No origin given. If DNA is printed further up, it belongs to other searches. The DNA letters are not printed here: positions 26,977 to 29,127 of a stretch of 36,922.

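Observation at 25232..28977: sigma54-driven GspG-like pilin followed by two tandem Wzy_C proteins fused to TPR domains: candidate pilin/protein O-glycosylation module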

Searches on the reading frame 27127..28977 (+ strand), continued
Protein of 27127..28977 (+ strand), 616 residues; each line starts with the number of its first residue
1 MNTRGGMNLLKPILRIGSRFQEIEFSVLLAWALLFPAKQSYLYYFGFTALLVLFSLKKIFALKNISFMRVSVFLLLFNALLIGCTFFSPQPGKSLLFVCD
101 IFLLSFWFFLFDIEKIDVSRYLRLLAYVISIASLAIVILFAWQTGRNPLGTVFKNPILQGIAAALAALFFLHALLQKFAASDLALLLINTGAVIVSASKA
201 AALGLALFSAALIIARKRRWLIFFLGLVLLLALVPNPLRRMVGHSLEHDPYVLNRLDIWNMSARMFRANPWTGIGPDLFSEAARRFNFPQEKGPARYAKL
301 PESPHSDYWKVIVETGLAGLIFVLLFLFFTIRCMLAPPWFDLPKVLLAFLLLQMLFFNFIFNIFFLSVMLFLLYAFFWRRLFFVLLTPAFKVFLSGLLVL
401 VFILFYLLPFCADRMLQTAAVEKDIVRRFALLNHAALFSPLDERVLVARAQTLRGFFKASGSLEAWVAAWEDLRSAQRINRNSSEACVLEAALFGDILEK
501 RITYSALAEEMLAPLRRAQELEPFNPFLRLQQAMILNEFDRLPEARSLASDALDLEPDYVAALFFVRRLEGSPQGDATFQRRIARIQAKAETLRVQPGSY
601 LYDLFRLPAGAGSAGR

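Call 37: find_related_loci(query=A2, collection=genome_contigs, flank=5000)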
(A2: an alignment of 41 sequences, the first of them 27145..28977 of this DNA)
Query A2 (610 aa) in genome_contigs; peptide patterns used: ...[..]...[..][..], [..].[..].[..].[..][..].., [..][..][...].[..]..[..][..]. (x = any residue, [..] = any of these).
153 stretches matched a pattern; 60 encode a relative of the query (tblastn E <= 1e-3); 59 distinct loci.
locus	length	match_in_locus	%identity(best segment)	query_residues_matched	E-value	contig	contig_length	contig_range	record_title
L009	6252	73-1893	77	1-607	0e+0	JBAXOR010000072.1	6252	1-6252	MAG: Chrysiogenales bacterium isolate ELA510 MAG510_72, whole genome shotgun sequence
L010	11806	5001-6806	71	1-602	0e+0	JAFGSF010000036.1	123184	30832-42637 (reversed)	MAG: Candidatus Aminicenantes bacterium isolate Zod_Metabat.875 k87_3393673, whole genome shotgun sequence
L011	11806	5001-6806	71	1-602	0e+0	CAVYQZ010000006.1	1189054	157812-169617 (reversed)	MAG: Candidatus Aminicenantes bacterium isolate MFD04716.bin.2.288 genome assembly, contig: contig_21162, whole genome s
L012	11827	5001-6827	60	1-610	0e+0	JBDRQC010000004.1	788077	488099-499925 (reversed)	MAG: Chrysiogenia bacterium isolate MEGAHIT-group-2.19 k141_13962, whole genome shotgun sequence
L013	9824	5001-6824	61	1-610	0e+0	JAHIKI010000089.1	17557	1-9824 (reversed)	MAG: Acidobacteria bacterium isolate KR13_N1.mb.47 KR13_N1.mb.47_k141_223593, whole genome shotgun sequence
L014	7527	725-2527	60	1-601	0e+0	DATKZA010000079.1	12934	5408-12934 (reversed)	MAG TPA_asm: Patescibacteria group bacterium isolate SMAG_U14233 k141_2082970, whole genome shotgun sequence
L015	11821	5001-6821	60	1-607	0e+0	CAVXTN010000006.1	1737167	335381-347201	MAG: Candidatus Aminicenantes bacterium isolate MFD05942.bin.2.108 genome assembly, contig: contig_20254, whole genome s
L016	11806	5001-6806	62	1-602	0e+0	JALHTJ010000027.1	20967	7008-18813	MAG: Candidatus Aminicenantes bacterium isolate PFL21 seq_168752, whole genome shotgun sequence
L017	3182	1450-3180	62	1-577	0e+0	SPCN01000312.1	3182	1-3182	MAG: Chrysiogenales bacterium isolate das_tool.metabat2.18 k141_1615656, whole genome shotgun sequence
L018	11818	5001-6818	63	1-606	0e+0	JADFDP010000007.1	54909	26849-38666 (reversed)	MAG: Candidatus Aminicenantes bacterium isolate QR_Bin.23 NODE_7_length_54909_cov_15.9341, whole genome shotgun sequence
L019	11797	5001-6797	57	4-602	0e+0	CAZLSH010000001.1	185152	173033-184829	MAG TPA_asm: uncultured Clostridia bacterium isolate SRP192927_co7_47 genome assembly, contig: NODE_45_length_185152_cov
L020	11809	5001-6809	56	4-606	0e+0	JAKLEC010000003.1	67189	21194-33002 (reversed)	MAG: Acidobacteria bacterium isolate RA.bin124 RA.bin124_3, whole genome shotgun sequence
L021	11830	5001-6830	56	1-610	0e+0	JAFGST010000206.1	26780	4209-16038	MAG: Candidatus Aminicenantes bacterium isolate Zod_Metabat.920 k87_11151385, whole genome shotgun sequence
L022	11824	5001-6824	56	1-602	2e-180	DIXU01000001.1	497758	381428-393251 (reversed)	MAG TPA_asm: Candidatus Aminicenantes bacterium UBA6072 UBA6072_contig_76, whole genome shotgun sequence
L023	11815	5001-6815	56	1-605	2e-179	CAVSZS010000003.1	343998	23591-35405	MAG: Candidatus Aminicenantes bacterium isolate MFD04716.bin.1.273 genome assembly, contig: contig_15442, whole genome s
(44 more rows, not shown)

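Call 39: predict_structure(alignment_id=A2)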
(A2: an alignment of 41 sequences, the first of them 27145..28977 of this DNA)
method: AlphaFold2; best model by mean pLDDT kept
length: 610 residues; sequences in the alignment: 41
mean_pLDDT: 89.7   pTM: 0.87
mean pLDDT of the five models: 89.7, 88.6, 87.9, 87.7, 86.5
residues with pLDDT >= 90: 457; 70-90: 106; 50-70: 32; < 50: 15
segments of 3 or more residues with pLDDT < 50: 1-10, 606-610
pLDDT, mean of each block of 10 residues (from residue 1): 37 85 88 71 94 89 94 96 93 95 89 95 93 79 61 94 96 96 93 89 95 92 86 74 66 94 95 94 85 89 97 97 94 91 96 93 95 89 94 94 92 94 96 93 96 94 97 94 96 88 96 96 97 95 97 95 82 93 93 92 56
secondary structure, 60 per line:
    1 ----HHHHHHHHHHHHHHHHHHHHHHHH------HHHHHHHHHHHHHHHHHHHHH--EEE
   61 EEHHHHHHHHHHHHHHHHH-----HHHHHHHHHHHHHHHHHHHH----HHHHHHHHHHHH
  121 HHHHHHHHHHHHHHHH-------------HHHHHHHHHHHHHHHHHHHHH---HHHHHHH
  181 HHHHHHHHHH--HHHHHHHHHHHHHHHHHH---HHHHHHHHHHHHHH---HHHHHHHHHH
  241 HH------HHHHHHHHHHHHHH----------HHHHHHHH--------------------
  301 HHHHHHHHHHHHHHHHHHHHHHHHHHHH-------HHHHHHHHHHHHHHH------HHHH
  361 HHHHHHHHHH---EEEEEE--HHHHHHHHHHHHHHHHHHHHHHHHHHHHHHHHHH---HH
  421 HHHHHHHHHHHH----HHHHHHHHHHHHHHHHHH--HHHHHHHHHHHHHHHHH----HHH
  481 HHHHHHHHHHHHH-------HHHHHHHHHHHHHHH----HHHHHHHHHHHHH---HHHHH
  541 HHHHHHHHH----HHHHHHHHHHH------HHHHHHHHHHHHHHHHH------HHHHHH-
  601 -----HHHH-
elements in order: H5-28 H35-55 E58-62 H63-79 H85-104 H109-136 H150-170 H174-190 H193-210 H214-227 H231-242 H249-262 H273-280 H301-328 H336-350 H357-370 E374-379 H382-415 H419-432 H437-454 H457-473 H478-493 H501-515 H520-532 H536-549 H554-564 H571-587 H594-599 H606-609

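Call 43: fold_search(model_id=the predicted structure, library=pdb)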
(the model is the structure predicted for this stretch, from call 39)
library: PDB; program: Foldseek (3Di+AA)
matches with E <= 10: 1216; with E <= 0.001: 44
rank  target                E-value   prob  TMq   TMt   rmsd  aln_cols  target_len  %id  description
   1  9pkq_B                2.3e-05  1.00  0.24  0.29  24.8       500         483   11  Structure of the cytoplasmic domain of unliganded human Tom70, open and closed conformations (released 2026-03-18)
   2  8cm9_B                1.5e-04  1.00  0.23  0.20   4.8       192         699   18  Structure of human O-GlcNAc transferase in complex with UDP and tP11 (released 2023-10-04)
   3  5a01_A                1.9e-04  1.00  0.23  0.21   4.6       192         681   18  O-GlcNAc transferase from Drososphila melanogaster (released 2016-04-27)
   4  5hgv_A                2.0e-04  1.00  0.23  0.21   4.3       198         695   17  Structure of an O-GlcNAc transferase point mutant, D554N in complex with peptide (released 2016-09-14)
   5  6ibo_A                2.0e-04  1.00  0.22  0.20   4.8       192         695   18  Catalytic deficiency of O-GlcNAc transferase leads to X-linked intellectual disability (released 2019-07-24)
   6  4gyy_A                2.1e-04  1.00  0.23  0.21   4.1       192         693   18  Crystal structure of human O-GlcNAc Transferase with UDP-5SGlcNAc and a peptide substrate (released 2012-10-31)
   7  3pe4_A                2.2e-04  1.00  0.24  0.21   4.4       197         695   18  Structure of human O-GlcNAc transferase and its complex with a peptide substrate (released 2011-01-19)
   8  4gyw_A                2.2e-04  1.00  0.24  0.21   4.3       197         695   18  Crystal structure of human O-GlcNAc Transferase in complex with UDP and a glycopeptide (released 2012-10-31)
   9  9qhc_B                2.2e-04  1.00  0.18  0.33   9.4       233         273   15  Crystal structure of 8-repeat CTPR protein with eliminated coordination sites (released 2025-10-22)
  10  5c1d_A                2.5e-04  1.00  0.23  0.20   5.1       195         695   17  Human OGT in complex with UDP-5S-GlcNAc and substrate peptide (RB2L) (released 2015-08-05)
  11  7yea_A                2.5e-04  1.00  0.24  0.15  25.7       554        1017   14  Human O-GlcNAc transferase Dimer (released 2023-07-12)
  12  8fe7_A                2.6e-04  1.00  0.22  0.20   4.8       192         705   18  Crystal structure of human O-GlcNAc transferase (OGT) in complex with an exosite-binding peptide (SMG9) and UDP-GlcNAc (released 2023-08-09)
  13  9pkq_A                2.8e-04  1.00  0.24  0.30  24.1       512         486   10  Structure of the cytoplasmic domain of unliganded human Tom70, open and closed conformations (released 2026-03-18)
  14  8cm9_A                2.9e-04  1.00  0.23  0.20   4.8       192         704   18  Structure of human O-GlcNAc transferase in complex with UDP and tP11 (released 2023-10-04)
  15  9qhb                  3.0e-04  1.00  0.18  0.34   9.6       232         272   14  Crystal structure of 16-repeat CTPR protein with eliminated coordination sites (released 2025-10-22)
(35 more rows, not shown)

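Call 48: search_protein_families(library=pfam, proteins=[window:27145-28977:+], max_evalue=5)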
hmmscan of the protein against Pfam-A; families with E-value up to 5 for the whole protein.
window:27145-28977:+ (610 aa): 1 family
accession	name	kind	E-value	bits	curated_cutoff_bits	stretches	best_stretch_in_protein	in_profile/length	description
PF04932.20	Wzy_C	-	1.9e-18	67.1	31.7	1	179-317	2-148/149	O-Antigen ligase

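Call 53: find_homologous_proteins(query=A2, max_evalue=0.001)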
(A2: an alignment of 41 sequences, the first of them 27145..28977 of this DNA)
Query A2 (41 sequences) (610 aa, profile of the alignment): 124 proteins with E <= 0.001 among 8000 candidates; the best 120 are listed.
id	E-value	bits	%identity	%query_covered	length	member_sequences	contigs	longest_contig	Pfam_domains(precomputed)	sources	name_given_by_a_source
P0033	0.0e+0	1012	61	100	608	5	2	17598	PF04932.21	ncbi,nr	ncbi:MAG: O-antigen ligase family protein [Acidobacteria bacterium]|nr:O-antigen ligase family prote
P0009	0.0e+0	1011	78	100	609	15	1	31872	PF04932.21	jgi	-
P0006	1.4e-298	1010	78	100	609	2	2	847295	PF04932.21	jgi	jgi:O-antigen ligase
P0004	2.2e-298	1009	80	99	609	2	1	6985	PF04932.21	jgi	jgi:O-antigen ligase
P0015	3.5e-297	1005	77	100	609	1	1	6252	PF04932.21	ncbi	ncbi:MAG: O-antigen ligase family protein [Chrysiogenales bacterium]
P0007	6.3e-297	1004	78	100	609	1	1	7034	PF04932.21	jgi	jgi:O-antigen ligase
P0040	1.3e-296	1003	62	100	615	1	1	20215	PF04932.21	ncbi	-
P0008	3.6e-296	1002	80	98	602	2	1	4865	PF04932.21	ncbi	-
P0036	4.7e-296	1001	61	100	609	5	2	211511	PF04932.21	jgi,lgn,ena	-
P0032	5.8e-296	1001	63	99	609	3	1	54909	PF04932.21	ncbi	-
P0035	9.5e-296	1000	62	99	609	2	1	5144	PF04932.21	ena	-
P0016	2.2e-295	999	76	100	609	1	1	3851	PF04932.21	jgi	jgi:O-antigen ligase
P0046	7.1e-295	997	60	99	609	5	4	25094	PF04932.21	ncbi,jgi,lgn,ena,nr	ncbi:MAG TPA: O-antigen ligase family protein [Patescibacteria group bacterium]|nr:O-antigen ligase 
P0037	1.6e-294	996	62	99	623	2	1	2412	PF04932.21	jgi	jgi:O-antigen ligase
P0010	9.7e-294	994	77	100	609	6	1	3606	PF04932.21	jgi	jgi:O-antigen ligase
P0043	3.5e-289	979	60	100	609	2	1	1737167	PF04932.21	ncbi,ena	-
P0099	1.5e-263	894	52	98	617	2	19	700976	PF04932.21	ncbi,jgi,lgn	-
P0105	2.0e-243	827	43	100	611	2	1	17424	PF04932.21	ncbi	-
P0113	2.9e-215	734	37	99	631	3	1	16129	PF04932.21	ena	-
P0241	4.6e-18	83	28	32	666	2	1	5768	PF14559.13,PF13432.13,PF13181.13,PF07719.24,PF04932.21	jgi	jgi:tetratricopeptide (TPR) repeat protein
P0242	2.7e-9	54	27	22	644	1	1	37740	PF04932.21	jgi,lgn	jgi:O-antigen ligase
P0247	1.2e-4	39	27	19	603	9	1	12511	PF00515.35,PF13432.13,PF13181.13,PF07719.24,PF04932.21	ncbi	ncbi:MAG TPA: O-antigen ligase family protein [Thermoanaerobaculia bacterium]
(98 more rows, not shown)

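Call 55: find_encoding_contigs(protein=P0242, flank=6000, max_places=1)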
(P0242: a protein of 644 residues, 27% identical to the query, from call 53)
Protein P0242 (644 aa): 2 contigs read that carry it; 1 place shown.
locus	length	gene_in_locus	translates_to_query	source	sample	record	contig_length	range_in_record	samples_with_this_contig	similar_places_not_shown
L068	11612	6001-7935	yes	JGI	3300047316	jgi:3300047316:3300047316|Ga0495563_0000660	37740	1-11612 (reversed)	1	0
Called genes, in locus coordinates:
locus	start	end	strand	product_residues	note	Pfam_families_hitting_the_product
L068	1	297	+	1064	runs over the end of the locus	PF13620:CarboxypepD_reg, PF13715:CarbopepD_reg_2 (weak), PF25183:OMP_b-brl_4, PF00593:TonB_dep_Rec_b-barrel (weak)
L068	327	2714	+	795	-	PF14907:NTP_transf_5, PF12832:MFS_1_like (faint), PF07690:MFS_1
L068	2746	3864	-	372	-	PF13439:Glyco_transf_4, PF13579:Glyco_trans_4_4, PF00534:Glycos_transf_1, PF13692:Glyco_trans_1_4, PF13524:Glyco_trans_1_2 (weak)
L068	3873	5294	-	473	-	PF04932:Wzy_C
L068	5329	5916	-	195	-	-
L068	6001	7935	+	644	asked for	PF04932:Wzy_C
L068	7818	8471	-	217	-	PF02397:Bac_transf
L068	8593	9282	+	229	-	PF00072:Response_reg, PF00486:Trans_reg_C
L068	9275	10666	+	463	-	PF00672:HAMP, PF00512:HisKA, PF02518:HATPase_c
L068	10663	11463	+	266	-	PF05711:TylF, PF13578:Methyltransf_24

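Call 56: find_encoding_contigs(protein=P0247, flank=6000, max_places=1)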
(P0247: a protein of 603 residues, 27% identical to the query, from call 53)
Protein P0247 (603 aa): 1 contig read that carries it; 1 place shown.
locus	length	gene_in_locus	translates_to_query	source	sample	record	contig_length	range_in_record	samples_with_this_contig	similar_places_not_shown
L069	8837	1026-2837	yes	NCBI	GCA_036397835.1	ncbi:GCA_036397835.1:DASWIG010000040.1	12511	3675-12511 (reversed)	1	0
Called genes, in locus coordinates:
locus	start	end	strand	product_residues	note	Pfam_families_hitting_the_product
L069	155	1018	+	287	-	-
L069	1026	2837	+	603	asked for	PF04932:Wzy_C, PF00515:TPR_1 (faint), PF13181:TPR_8 (faint), PF13432:TPR_16 (weak), PF07719:TPR_2 (weak)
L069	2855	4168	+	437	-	PF03721:UDPG_MGDP_dh_N, PF03446:NAD_binding_2 (weak), PF00984:UDPG_MGDP_dh, PF03720:UDPG_MGDP_dh_C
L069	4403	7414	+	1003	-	PF13271:DUF4062, PF20703:nSTAND1, PF13191:AAA_16 (weak), PF03781:FGE-sulfatase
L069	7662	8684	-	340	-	PF00078:RVT_1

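Call 57: find_encoding_contigs(protein=P0241, flank=6000, max_places=1)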
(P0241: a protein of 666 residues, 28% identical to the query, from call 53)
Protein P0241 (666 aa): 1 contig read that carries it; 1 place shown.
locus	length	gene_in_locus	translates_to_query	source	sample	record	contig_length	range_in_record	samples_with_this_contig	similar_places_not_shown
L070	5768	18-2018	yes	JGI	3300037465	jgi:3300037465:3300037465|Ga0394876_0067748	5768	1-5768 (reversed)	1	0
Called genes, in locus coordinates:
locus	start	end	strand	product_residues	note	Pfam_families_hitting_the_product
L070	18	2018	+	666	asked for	PF04932:Wzy_C, PF07719:TPR_2 (faint), PF13181:TPR_8 (faint), PF14559:TPR_19 (faint), PF13432:TPR_16 (weak)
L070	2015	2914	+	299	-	-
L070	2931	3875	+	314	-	PF00005:ABC_tran, PF13304:AAA_21 (faint)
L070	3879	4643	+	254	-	PF12679:ABC2_membrane_2, PF12730:ABC2_membrane_4 (weak), PF26999:ABC-2_memb_rel (weak), PF10920:DUF2705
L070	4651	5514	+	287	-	PF01061:ABC2_membrane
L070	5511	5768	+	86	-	?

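Call 61: search_solved_structures(query=A2, max_evalue=1, show_alignments=1)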
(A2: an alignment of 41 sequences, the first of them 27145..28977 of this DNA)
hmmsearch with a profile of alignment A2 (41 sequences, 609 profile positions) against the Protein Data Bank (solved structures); distinct sequences matched with E-value up to 1: 54.
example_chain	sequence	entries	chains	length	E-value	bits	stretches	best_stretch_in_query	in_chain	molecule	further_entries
7tpg_B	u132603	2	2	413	2.9e-10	42.3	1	44-324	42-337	Putative cell surface polysaccharide polymerase/ligase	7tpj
7obi_A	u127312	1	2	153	0.0024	19.5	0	462-557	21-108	CTPR-rv4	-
4cgv_A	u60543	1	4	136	0.0055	18.3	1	494-556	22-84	RNA POLYMERASE II-ASSOCIATED PROTEIN 3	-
6fd7_A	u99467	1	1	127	0.0058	18.2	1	495-556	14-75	RNA polymerase II-associated protein 3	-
6zbk_A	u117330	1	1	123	0.0058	18.2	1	497-556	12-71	RNA polymerase II-associated protein 3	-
7ntf_A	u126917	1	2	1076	0.0066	18.1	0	459-580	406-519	Isoform 1 of UDP-N-acetylglucosamine--peptide N-acetylglucosaminyltransferase 110 kDa subu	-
7yeh_B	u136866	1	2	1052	0.0072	17.9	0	504-580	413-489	UDP-N-acetylglucosamine--peptide N-acetylglucosaminyltransferase 110 kDa subunit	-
7yea_A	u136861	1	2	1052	0.0073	17.9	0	504-580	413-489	UDP-N-acetylglucosamine--peptide N-acetylglucosaminyltransferase 110 kDa subunit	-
5jj7_A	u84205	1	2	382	0.012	17.2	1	475-588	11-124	Adenosine monophosphate-protein transferase FICD homolog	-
5jj6_A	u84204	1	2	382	0.012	17.2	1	475-588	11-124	Adenosine monophosphate-protein transferase FICD homolog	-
2pl2_A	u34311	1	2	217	0.03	15.9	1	487-552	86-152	Hypothetical conserved protein TTC0263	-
6fo1_G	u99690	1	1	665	0.049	15.2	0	493-556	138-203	RNA polymerase II-associated protein 3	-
9qeu_A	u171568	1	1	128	0.11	14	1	506-584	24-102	E3 ubiquitin-protein ligase CHIP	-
8fyu_B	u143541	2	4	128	0.11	14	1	506-584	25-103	E3 ubiquitin-protein ligase CHIP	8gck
5hgv_A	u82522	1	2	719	0.12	13.9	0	443-580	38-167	UDP-N-acetylglucosamine--peptide N-acetylglucosaminyltransferase 110 kDa subunit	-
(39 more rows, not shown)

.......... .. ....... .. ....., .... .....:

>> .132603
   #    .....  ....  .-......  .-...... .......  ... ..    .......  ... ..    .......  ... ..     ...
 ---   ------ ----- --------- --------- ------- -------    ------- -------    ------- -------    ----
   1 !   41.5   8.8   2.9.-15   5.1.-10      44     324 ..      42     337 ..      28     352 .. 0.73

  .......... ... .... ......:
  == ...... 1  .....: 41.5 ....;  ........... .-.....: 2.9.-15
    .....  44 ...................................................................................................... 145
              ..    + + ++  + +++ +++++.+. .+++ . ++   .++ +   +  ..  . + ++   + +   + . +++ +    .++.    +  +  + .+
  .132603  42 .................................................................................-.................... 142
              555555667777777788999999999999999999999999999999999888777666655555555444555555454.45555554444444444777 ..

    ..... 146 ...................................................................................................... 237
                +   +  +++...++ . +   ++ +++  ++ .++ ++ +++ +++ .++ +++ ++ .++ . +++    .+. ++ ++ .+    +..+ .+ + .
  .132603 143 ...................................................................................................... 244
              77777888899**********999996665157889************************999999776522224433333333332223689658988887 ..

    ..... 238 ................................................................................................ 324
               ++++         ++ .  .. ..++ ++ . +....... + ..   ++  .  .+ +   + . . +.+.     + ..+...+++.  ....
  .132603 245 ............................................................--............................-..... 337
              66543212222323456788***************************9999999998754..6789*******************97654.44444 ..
